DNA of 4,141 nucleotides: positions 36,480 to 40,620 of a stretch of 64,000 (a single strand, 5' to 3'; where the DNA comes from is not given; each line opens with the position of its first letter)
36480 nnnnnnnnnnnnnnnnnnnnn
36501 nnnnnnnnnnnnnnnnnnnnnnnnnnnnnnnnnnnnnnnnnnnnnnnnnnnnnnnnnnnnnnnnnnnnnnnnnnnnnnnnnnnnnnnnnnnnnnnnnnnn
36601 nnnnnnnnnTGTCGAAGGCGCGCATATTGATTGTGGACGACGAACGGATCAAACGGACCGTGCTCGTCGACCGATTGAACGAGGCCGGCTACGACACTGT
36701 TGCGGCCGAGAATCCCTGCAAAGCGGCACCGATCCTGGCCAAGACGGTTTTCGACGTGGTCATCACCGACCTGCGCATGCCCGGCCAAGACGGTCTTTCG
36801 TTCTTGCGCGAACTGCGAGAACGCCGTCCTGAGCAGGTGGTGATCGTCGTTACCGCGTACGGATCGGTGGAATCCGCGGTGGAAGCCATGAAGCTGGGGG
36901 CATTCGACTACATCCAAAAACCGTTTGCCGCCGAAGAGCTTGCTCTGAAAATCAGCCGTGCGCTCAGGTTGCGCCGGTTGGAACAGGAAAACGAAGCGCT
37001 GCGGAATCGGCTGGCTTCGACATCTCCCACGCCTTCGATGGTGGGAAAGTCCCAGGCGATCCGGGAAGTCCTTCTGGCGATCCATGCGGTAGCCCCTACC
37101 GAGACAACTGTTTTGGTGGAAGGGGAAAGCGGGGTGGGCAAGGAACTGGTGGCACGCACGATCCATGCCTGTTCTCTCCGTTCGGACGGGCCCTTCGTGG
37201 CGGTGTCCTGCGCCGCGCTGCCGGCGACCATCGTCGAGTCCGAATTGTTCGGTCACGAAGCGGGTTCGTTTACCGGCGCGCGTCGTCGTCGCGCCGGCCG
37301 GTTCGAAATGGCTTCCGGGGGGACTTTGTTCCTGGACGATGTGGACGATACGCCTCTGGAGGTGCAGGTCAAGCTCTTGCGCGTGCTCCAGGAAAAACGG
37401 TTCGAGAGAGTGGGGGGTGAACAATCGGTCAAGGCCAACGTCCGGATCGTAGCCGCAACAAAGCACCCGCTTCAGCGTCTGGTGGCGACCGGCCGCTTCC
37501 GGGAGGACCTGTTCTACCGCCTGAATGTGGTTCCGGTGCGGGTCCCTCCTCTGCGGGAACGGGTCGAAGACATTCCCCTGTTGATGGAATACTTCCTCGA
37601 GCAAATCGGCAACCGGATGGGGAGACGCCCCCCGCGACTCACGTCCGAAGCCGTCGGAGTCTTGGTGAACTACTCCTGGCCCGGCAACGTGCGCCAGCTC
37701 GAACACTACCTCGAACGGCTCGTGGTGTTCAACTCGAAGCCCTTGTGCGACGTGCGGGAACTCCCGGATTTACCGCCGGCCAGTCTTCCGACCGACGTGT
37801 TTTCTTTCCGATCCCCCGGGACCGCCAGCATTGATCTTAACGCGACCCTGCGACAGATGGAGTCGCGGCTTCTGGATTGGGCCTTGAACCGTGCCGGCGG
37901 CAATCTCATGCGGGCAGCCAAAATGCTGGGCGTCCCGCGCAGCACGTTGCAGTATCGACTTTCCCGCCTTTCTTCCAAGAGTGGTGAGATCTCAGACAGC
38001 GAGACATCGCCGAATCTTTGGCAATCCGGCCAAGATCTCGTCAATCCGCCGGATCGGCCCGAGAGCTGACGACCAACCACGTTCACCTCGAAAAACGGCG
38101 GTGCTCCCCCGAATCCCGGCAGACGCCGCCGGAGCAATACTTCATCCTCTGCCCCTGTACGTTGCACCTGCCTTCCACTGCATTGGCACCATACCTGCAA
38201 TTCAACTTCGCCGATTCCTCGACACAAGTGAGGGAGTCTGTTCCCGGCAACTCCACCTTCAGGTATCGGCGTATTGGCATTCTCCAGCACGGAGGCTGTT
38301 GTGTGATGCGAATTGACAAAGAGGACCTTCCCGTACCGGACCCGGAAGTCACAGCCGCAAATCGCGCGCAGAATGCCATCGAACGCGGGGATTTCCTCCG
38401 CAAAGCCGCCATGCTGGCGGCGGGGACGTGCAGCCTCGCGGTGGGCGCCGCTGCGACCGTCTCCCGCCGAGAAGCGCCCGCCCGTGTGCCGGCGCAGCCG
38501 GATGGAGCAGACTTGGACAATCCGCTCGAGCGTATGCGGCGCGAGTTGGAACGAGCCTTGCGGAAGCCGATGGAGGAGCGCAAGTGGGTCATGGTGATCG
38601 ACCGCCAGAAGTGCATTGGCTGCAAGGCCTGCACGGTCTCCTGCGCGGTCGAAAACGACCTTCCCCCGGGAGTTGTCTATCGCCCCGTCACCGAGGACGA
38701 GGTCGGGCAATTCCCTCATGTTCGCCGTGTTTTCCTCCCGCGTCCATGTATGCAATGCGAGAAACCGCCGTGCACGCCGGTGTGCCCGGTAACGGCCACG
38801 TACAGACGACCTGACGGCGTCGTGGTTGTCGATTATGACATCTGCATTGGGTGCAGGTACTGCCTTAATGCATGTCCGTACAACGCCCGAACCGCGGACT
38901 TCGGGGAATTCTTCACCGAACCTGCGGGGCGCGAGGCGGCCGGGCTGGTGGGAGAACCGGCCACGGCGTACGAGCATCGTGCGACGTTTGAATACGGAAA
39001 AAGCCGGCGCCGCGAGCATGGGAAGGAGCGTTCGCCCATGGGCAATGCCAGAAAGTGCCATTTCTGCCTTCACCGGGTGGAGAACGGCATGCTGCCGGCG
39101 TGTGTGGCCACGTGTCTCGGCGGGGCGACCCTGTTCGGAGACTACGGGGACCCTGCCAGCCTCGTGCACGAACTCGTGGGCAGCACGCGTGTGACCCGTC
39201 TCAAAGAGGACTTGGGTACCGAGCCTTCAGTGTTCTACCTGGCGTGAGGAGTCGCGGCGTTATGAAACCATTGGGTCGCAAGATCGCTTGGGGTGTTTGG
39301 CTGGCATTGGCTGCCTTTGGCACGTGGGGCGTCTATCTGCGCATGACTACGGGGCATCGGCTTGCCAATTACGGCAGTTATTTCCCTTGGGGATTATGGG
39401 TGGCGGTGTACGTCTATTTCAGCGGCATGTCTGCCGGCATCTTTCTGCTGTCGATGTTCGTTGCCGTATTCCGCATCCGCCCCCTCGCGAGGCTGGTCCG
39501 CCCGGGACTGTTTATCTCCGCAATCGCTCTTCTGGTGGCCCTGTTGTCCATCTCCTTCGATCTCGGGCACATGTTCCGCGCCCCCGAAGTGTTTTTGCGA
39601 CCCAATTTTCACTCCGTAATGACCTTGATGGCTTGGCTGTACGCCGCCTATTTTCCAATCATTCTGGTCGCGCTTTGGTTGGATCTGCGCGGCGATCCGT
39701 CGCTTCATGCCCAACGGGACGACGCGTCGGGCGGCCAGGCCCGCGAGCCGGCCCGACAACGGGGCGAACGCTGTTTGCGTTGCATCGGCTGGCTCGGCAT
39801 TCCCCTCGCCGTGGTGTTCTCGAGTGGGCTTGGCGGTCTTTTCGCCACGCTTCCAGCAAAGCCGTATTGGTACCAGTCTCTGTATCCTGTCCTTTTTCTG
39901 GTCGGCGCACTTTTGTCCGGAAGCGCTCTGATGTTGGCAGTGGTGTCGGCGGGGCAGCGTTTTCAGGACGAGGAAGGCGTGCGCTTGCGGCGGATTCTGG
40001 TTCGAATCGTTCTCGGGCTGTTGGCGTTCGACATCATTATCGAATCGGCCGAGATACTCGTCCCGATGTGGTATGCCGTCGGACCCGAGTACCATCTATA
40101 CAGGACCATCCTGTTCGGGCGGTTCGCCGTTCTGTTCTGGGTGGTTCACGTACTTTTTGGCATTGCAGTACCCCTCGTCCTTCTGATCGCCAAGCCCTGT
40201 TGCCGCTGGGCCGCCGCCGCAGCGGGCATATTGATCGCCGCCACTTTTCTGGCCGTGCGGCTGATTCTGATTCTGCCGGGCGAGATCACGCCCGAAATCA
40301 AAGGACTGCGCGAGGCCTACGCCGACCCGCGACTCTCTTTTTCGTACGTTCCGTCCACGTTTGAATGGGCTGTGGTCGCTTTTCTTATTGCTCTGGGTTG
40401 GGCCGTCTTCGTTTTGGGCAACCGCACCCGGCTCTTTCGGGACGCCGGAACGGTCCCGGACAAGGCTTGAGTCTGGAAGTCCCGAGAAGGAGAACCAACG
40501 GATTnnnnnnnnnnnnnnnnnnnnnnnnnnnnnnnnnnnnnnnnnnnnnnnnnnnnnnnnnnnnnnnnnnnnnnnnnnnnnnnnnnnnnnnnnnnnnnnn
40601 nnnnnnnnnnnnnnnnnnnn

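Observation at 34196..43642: ttrBCA-ordered respiratory molybdoenzyme with its own sensor system in a PVC-like genome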

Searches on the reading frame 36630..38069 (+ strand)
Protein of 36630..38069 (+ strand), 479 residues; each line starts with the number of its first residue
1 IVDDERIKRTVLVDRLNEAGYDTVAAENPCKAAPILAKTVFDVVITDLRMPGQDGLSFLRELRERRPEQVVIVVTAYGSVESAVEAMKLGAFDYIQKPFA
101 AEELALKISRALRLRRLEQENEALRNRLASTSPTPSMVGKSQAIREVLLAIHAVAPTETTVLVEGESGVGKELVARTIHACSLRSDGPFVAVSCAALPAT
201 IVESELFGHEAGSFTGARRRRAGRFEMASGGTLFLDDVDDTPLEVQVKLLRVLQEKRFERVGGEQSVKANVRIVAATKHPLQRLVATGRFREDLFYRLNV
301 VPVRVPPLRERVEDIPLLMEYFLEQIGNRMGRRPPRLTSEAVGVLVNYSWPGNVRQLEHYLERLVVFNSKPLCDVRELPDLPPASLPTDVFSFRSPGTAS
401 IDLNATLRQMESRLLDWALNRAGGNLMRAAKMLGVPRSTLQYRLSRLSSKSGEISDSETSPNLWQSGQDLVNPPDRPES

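Call 4: search_protein_families(library=ncbifam, proteins=[window:36630-38069:+], max_evalue=0.00001)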
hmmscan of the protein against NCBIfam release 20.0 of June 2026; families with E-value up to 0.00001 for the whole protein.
window:36630-38069:+ (479 aa): 101 families (the best 25 are shown)
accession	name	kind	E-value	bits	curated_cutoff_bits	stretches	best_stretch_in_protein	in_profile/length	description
NF008469.0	PRK11361.1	equivalog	8e-132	440.2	714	1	1-446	9-453/461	acetoacetate metabolism transcriptional regulator AtoC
TIGR01818.1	ntrC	equivalog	3.2e-130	435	558.6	1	1-445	3-461/463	nitrogen regulation protein NR(I)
NF051870.1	NAssimRespRegNtrX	equivalog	2.8e-116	389.1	600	1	1-447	6-450/452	nitrogen assimilation response regulator NtrX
TIGR02915.1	PEP_resp_reg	equivalog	2e-113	379.6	502.6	1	2-445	4-440/445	PEP-CTERM-box response regulator transcription factor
NF007689.0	PRK10365.1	equivalog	4e-113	378.5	760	1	1-446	10-441/441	sigma-54-dependent response regulator transcription factor ZraR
NF008176.1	PRK10923.1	equivalog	1.7e-108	363.3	620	1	1-444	8-463/469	nitrogen regulation protein NR(I)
NF041552.1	TF_PrdR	equivalog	2.1e-102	343.3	795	1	131-445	263-574/577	sigma-54 dependent transcriptional regulator PrdR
TIGR01817.1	nifA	equivalog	1.7e-101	340.6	528.85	1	122-369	183-429/534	nif-specific transcriptional activator NifA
NF003451.0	PRK05022.1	equivalog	1.9e-99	333.7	476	1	85-448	133-509/512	nitric oxide reductase transcriptional regulator NorR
NF041946.1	LuxO_transreg_Vib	equivalog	1.3e-96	324.2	800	1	31-445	31-458/463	quorum-sensing sigma-54 dependent transcriptional regulator LuxO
NF011695.0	PRK15115.1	equivalog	1e-95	321.1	763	1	2-447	12-436/445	two-component system response regulator GlrR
NF038308.1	RNA_repair_RtcR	equivalog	4.2e-90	303.1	650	1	74-376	117-430/530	RNA repair transcriptional activator RtcR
NF049963.1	RespRegFlgRCampy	domain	1.3e-85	287.8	750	1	40-366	44-365/429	fla regulon two-component system response regulator FlgR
NF011958.0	PRK15429.1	equivalog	1.4e-85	288.4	830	1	113-448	355-685/692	formate hydrogenlyase transcriptional activator FlhA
TIGR02329.1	propionate_PrpR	equivalog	7.3e-85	285.6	499.2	1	69-444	145-524/526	propionate catabolism operon regulatory protein PrpR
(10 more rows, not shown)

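Call 5: search_protein_families(library=pfam, proteins=[window:36630-38069:+], max_evalue=0.001)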
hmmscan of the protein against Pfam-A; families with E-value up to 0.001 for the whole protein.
window:36630-38069:+ (479 aa): 8 families
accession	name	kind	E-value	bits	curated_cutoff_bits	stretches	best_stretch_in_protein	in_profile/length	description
PF00158.32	Sigma54_activat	-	4e-68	228.8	20.2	1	137-303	1-167/168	Sigma-54 interaction domain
PF00072.30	Response_reg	-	4.7e-27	94.8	30.2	1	1-108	3-110/111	Response regulator receiver domain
PF25601.1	AAA_lid_14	-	8.2e-22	77.3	27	1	309-380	1-72/87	AAA+ ATPase lid domain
PF14532.12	Sigma54_activ_2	-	6e-20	72.3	25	1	138-308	1-138/138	Sigma-54 interaction domain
PF02954.25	HTH_8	-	2.3e-11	43.7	22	1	406-446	1-41/42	Bacterial regulatory protein, Fis family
PF07728.20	AAA_5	-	1.4e-08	35.3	22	1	161-279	2-123/139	AAA domain (dynein-related subfamily)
PF13556.12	HTH_30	-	1.8e-05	24.9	27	1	421-450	10-39/59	PucR C-terminal helix-turn-helix domain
PF07726.17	AAA_3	-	0.00043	20.6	27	1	161-282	2-114/131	ATPase family associated with various cellular activities (AAA)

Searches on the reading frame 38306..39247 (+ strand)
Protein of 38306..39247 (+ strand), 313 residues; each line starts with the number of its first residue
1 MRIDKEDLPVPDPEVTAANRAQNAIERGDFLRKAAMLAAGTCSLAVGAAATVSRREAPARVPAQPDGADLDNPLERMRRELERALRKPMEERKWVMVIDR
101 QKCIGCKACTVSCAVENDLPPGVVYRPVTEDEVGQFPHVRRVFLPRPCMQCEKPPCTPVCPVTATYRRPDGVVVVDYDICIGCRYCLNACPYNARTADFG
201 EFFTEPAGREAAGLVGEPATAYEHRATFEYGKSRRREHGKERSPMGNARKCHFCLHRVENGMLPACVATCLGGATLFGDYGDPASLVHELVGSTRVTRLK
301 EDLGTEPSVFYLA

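Call 4: search_protein_families(library=ncbifam, proteins=[window:38306-39247:+], max_evalue=0.00001)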
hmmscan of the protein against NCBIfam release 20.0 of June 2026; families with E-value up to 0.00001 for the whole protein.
window:38306-39247:+ (313 aa): 32 families (the best 25 are shown)
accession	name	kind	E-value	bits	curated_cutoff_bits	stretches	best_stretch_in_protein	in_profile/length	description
NF011569.0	PRK14993.1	equivalog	8.6e-56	189.1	416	2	73-196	23-148/244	tetrathionate reductase subunit TtrB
NF045797.1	DsrO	equivalog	4.8e-52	176.7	200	2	82-201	32-156/235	sulfate reduction electron transfer complex DsrMKJOP subunit DsrO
NF041715.1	arsenate_red_ArrB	equivalog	9.1e-43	146.5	450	1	93-312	2-225/233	arsenate respiratory reductase iron-sulfur subunit ArrB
TIGR03149.1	cyt_nit_nrfC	equivalog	1.8e-38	132.2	377.6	2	90-196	35-143/225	cytochrome c nitrite reductase Fe-S protein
NF041782.1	mnquin_red_QrcC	equivalog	1.5e-36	126.3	400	1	94-312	1-225/239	menaquinone reductase iron-sulfur cluster-binding subunit QrcC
TIGR02951.1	DMSO_dmsB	equivalog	1.5e-30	106.3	214.1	1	97-196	5-113/161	DMSO/selenate family reductase complex B subunit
TIGR03478.1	DMSO_red_II_bet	subfamily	2.3e-29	102.4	480.7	2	131-194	113-178/321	DMSO reductase family type II enzyme, iron-sulfur subunit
NF038355.1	FDH3_beta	equivalog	3.5e-27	95.6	240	1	96-236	5-143/180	formate dehydrogenase FDH3 subunit beta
NF042979.1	EthbenzDh_ebdB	equivalog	4.7e-24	84.9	740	2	130-194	135-200/354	ethylbenzene dehydrogenase subunit beta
NF008134.0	PRK10882.1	equivalog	1.6e-23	83.3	263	1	143-202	108-168/329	hydrogenase 2 operon protein HybA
NF045715.1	sulf_resp_HmcB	equivalog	1.8e-21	76.5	420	1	96-202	39-161/307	sulfate respiration complex iron-sulfur protein HmcB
TIGR01582.1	FDH-beta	equivalog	4.9e-19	68.5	334.7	1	147-194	92-140/283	formate dehydrogenase subunit beta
TIGR01660.1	narH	equivalog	7.5e-16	57.6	524.05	1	128-193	163-229/492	nitrate reductase subunit beta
NF007382.0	PRK09898.1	equivalog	9.3e-15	54.7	213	1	88-198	53-174/208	ferredoxin-like protein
NF007658.0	PRK10330.1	equivalog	2.7e-14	53.1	260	1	96-194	5-103/181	electron transport protein HydN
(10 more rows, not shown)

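Call 5: search_protein_families(library=pfam, proteins=[window:38306-39247:+], max_evalue=0.001)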
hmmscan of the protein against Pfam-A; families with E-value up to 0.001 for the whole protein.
window:38306-39247:+ (313 aa): 11 families
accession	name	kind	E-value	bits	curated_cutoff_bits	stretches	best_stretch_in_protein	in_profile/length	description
PF13247.11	Fer4_11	-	4.2e-21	75.4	26.2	2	141-197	3-61/100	4Fe-4S dicluster domain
PF13237.11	Fer4_10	-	5.1e-11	42.8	25.5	2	173-270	2-52/53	4Fe-4S dicluster domain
PF12838.12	Fer4_7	-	1.2e-10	42.1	27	2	102-164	1-52/52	4Fe-4S dicluster domain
PF12797.12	Fer4_2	-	5.3e-10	39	24.5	2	172-192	2-22/22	4Fe-4S binding domain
PF12837.12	Fer4_6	-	1.2e-09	38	25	2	172-194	1-23/24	4Fe-4S binding domain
PF00037.32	Fer4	-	8.8e-08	32.1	21.1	1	173-195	1-23/24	4Fe-4S binding domain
PF13187.11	Fer4_9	-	3.6e-07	30.5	27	1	148-194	2-51/52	4Fe-4S dicluster domain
PF13183.11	Fer4_8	-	2.3e-05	25.3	27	0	178-246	3-44/68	4Fe-4S dicluster domain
PF13459.11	Fer4_15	-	2.6e-05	25.3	22.4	0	173-192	1-20/66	4Fe-4S single cluster domain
PF14697.11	Fer4_21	-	4.8e-05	23.8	35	1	147-192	7-53/59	4Fe-4S dicluster domain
PF13534.11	Fer4_17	-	0.00032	21.6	22.2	0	180-197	2-19/61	4Fe-4S dicluster domain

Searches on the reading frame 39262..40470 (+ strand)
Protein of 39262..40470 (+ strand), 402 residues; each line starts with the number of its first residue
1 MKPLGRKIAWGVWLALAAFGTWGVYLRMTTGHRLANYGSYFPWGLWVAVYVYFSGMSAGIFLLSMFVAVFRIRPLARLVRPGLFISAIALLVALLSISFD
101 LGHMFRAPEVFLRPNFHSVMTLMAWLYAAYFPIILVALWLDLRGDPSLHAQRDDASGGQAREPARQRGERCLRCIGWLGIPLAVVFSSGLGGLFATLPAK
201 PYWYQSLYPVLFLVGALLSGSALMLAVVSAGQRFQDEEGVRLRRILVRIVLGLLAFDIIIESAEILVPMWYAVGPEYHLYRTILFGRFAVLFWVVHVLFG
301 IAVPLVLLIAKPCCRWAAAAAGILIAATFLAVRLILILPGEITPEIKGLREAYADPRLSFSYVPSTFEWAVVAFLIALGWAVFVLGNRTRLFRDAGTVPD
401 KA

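Call 4: search_protein_families(library=ncbifam, proteins=[window:39262-40470:+], max_evalue=0.00001)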
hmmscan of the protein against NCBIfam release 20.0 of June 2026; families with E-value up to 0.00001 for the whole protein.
window:39262-40470:+ (402 aa): 5 families
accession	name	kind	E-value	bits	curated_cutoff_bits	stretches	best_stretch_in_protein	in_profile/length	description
NF008133.1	PRK10881.1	equivalog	2.5e-13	50.3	450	1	16-329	22-318/377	Ni/Fe-hydrogenase cytochrome b subunit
NF045798.1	DsrP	equivalog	2.6e-13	50.1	350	1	175-385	153-335/346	sulfate reduction electron transfer complex DsrMKJOP subunit DsrP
TIGR03148.1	cyt_nit_nrfD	equivalog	1.6e-12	47.4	347.6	1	43-310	10-277/316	cytochrome c nitrite reductase subunit NrfD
NF041784.1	mnquin_red_QrcD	equivalog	9.7e-10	38.3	570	1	11-388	23-396/408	menaquinone reductase integral membrane subunit QrcD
NF045714.1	sulf_resp_HmcC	equivalog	4.2e-07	29.6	550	1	25-226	20-213/376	sulfate respiration complex protein HmcC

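Call 5: search_protein_families(library=pfam, proteins=[window:39262-40470:+], max_evalue=0.001)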
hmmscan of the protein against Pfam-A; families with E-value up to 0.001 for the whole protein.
window:39262-40470:+ (402 aa): 1 family
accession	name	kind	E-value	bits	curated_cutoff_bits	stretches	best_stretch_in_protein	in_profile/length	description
PF03916.19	NrfD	-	6e-37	128.4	25.8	1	40-343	8-311/313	Polysulphide reductase, NrfD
